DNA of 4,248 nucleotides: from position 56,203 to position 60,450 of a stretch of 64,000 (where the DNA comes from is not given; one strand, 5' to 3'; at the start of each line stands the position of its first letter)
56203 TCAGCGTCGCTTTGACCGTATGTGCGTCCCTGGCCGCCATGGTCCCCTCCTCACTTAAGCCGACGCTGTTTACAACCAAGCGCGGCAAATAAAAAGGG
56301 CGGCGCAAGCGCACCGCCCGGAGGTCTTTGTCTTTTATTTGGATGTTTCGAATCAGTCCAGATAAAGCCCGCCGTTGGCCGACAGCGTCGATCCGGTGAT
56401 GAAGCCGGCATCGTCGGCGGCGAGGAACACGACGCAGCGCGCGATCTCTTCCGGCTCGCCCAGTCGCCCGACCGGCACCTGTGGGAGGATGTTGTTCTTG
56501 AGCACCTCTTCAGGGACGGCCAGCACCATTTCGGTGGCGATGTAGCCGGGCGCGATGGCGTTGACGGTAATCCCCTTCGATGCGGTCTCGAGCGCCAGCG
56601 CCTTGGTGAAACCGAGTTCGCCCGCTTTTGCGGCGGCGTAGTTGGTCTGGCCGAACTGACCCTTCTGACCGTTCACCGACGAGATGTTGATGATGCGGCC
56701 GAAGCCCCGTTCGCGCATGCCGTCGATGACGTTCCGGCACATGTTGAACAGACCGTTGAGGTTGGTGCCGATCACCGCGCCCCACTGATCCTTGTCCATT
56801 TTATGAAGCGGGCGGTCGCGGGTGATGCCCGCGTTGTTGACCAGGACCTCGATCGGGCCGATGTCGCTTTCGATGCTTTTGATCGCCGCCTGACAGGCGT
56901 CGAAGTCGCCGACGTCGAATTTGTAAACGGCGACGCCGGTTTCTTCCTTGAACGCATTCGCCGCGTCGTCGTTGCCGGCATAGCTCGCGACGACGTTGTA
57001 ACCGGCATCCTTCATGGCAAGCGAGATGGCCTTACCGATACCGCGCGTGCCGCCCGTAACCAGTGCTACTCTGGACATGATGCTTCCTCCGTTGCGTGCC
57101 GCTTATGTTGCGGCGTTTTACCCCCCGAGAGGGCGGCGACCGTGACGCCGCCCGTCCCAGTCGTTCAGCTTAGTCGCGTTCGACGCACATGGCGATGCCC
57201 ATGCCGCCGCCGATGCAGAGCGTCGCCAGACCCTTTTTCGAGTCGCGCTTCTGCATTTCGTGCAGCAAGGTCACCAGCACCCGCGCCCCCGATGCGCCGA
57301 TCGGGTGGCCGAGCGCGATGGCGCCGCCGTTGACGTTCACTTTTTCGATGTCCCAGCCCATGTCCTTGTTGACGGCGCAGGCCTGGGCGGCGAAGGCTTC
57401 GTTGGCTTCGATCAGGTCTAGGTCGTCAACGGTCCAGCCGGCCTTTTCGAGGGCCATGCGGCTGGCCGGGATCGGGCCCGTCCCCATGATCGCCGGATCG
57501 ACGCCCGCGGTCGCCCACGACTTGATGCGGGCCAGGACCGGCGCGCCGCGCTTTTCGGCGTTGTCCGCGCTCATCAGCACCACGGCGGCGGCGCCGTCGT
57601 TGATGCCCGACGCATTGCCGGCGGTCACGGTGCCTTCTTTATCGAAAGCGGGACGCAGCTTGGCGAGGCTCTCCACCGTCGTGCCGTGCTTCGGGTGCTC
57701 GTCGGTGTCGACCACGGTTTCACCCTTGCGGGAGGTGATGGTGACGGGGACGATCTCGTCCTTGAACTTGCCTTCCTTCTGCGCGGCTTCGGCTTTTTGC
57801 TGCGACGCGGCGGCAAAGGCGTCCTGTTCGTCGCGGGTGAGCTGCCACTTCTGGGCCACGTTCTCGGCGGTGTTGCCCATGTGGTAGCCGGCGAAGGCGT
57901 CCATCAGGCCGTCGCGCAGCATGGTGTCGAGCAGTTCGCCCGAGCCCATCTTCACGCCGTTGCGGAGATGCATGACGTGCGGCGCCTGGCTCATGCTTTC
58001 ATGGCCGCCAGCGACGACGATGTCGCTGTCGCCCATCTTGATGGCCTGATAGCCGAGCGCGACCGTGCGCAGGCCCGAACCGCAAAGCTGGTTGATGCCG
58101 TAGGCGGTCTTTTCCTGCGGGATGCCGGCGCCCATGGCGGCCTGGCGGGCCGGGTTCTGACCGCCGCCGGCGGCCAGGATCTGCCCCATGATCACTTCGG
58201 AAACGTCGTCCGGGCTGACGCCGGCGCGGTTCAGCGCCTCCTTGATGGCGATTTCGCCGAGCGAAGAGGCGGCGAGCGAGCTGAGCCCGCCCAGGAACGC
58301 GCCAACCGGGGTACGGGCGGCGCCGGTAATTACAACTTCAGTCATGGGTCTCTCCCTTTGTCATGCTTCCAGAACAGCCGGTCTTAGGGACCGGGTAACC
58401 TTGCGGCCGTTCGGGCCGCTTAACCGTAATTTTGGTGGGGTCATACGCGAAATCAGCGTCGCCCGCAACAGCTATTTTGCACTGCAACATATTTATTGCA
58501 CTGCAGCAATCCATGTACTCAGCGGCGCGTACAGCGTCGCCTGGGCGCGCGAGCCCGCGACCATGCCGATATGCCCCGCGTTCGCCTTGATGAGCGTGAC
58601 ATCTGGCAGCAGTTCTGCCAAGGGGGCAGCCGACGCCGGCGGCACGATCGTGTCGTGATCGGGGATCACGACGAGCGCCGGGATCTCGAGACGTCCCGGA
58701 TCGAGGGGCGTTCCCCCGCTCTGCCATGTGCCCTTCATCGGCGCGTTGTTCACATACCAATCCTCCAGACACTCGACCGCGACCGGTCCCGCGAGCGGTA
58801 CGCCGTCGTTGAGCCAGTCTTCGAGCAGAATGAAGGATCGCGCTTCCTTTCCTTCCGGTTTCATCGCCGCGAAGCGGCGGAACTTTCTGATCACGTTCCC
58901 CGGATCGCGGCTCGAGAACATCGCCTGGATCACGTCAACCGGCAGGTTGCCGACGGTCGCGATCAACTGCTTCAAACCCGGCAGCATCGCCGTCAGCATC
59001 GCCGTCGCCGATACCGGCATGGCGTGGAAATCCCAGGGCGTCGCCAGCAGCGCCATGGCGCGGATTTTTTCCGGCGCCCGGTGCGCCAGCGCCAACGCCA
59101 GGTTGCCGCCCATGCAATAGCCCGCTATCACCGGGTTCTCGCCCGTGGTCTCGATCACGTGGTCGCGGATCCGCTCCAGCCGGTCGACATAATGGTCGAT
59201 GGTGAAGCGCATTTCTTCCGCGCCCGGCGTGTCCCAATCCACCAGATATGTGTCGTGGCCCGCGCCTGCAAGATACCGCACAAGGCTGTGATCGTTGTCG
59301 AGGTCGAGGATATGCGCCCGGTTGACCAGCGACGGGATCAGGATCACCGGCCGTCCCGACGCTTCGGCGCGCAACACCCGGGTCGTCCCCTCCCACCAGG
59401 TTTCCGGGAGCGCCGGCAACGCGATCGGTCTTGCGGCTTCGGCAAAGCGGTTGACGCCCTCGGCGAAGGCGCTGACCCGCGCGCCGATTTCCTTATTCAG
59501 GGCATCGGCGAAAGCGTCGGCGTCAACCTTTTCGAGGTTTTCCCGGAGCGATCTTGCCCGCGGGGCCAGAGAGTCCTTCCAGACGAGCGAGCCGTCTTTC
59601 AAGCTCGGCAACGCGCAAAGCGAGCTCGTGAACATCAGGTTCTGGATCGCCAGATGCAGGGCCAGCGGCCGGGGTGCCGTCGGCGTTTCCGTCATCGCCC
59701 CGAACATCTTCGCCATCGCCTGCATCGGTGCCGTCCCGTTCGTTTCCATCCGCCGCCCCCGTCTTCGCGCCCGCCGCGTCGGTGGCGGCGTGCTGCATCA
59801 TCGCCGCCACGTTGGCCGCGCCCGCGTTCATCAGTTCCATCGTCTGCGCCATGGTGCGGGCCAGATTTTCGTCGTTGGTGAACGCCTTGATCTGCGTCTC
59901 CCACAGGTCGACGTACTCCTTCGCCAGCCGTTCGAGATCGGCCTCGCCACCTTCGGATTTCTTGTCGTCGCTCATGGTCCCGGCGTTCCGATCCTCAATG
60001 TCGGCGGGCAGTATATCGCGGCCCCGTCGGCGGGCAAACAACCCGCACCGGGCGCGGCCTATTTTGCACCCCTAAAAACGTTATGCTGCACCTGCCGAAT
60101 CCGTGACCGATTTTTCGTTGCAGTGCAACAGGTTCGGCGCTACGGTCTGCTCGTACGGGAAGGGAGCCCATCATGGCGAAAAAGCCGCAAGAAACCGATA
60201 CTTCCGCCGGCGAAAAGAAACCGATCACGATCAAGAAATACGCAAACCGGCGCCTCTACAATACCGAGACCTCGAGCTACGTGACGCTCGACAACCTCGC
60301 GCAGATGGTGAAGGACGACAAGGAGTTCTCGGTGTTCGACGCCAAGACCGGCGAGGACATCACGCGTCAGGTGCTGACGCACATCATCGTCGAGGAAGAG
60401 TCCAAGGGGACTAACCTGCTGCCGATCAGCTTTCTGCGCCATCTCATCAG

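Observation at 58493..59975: Dual-frame overlap: a small coiled-coil protein (PhaE-like?) is encoded across the 5' end of a class III-type PhaC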

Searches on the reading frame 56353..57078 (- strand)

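Call 3: search_protein_families(library=pfam, proteins=[window:56353-57078:-], max_evalue=0.1)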
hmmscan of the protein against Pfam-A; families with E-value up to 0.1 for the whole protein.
window:56353-57078:- (241 aa): 7 families
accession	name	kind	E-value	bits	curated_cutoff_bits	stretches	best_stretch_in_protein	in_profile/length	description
PF13561.12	adh_short_C2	-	4.1e-61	207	27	1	12-238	6-235/236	Enoyl-(Acyl carrier protein) reductase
PF00106.31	adh_short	-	3.2e-57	193.6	26.6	1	3-188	1-190/195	short chain dehydrogenase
PF08659.16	KR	-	1.2e-19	71.4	22.6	1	5-180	3-178/180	KR domain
PF13460.12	NAD_binding_10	-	2.5e-07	31.2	27.2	1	9-151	1-118/184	NAD(P)H-binding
PF01370.27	Epimerase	-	4.3e-05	23.5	20.9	1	5-134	1-115/240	NAD dependent epimerase/dehydratase family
PF23441.1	SDR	-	0.0038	17.1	27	1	54-240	68-257/258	SDR-like rossmann domain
PF05368.20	NmrA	-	0.029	14.4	27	1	5-68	5-69/298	NmrA-like family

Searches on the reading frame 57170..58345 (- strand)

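Call 3: search_protein_families(library=pfam, proteins=[window:57170-58345:-], max_evalue=0.1)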
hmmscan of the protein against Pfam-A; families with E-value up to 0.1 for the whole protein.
window:57170-58345:- (391 aa): 7 families
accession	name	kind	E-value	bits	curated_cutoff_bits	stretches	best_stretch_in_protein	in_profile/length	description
PF00108.29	Thiolase_N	-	9.7e-106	353.3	26.4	1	4-260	1-259/260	Thiolase, N-terminal domain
PF02803.24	Thiolase_C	-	1e-55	187.1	27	1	270-390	3-123/123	Thiolase, C-terminal domain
PF22691.2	Thiolase_C_1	-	0.0001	22.5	28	0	294-330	23-59/144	Thiolase C-terminal domain-like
PF00109.32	ketoacyl-synt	-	0.00033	20.8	20.8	1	87-126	173-212/252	Beta-ketoacyl synthase, N-terminal domain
PF08541.16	ACP_syn_III_C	-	0.0022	18.5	26.6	1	299-386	1-83/90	3-Oxoacyl-[acyl-carrier-protein (ACP)] synthase III C terminal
PF02801.28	Ketoacyl-synt_C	-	0.042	14.3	20.8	0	32-51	29-48/119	Beta-ketoacyl synthase, C-terminal domain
PF02627.25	CMD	-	0.079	13.4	23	0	34-62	46-73/84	Carboxymuconolactone decarboxylase family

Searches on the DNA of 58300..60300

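Call 73: search_rna_families(source=window, start=58300, end=60300, threshold=evalue, max_evalue=1)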
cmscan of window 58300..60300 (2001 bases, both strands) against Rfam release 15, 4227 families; matches with E-value up to 1: 0.
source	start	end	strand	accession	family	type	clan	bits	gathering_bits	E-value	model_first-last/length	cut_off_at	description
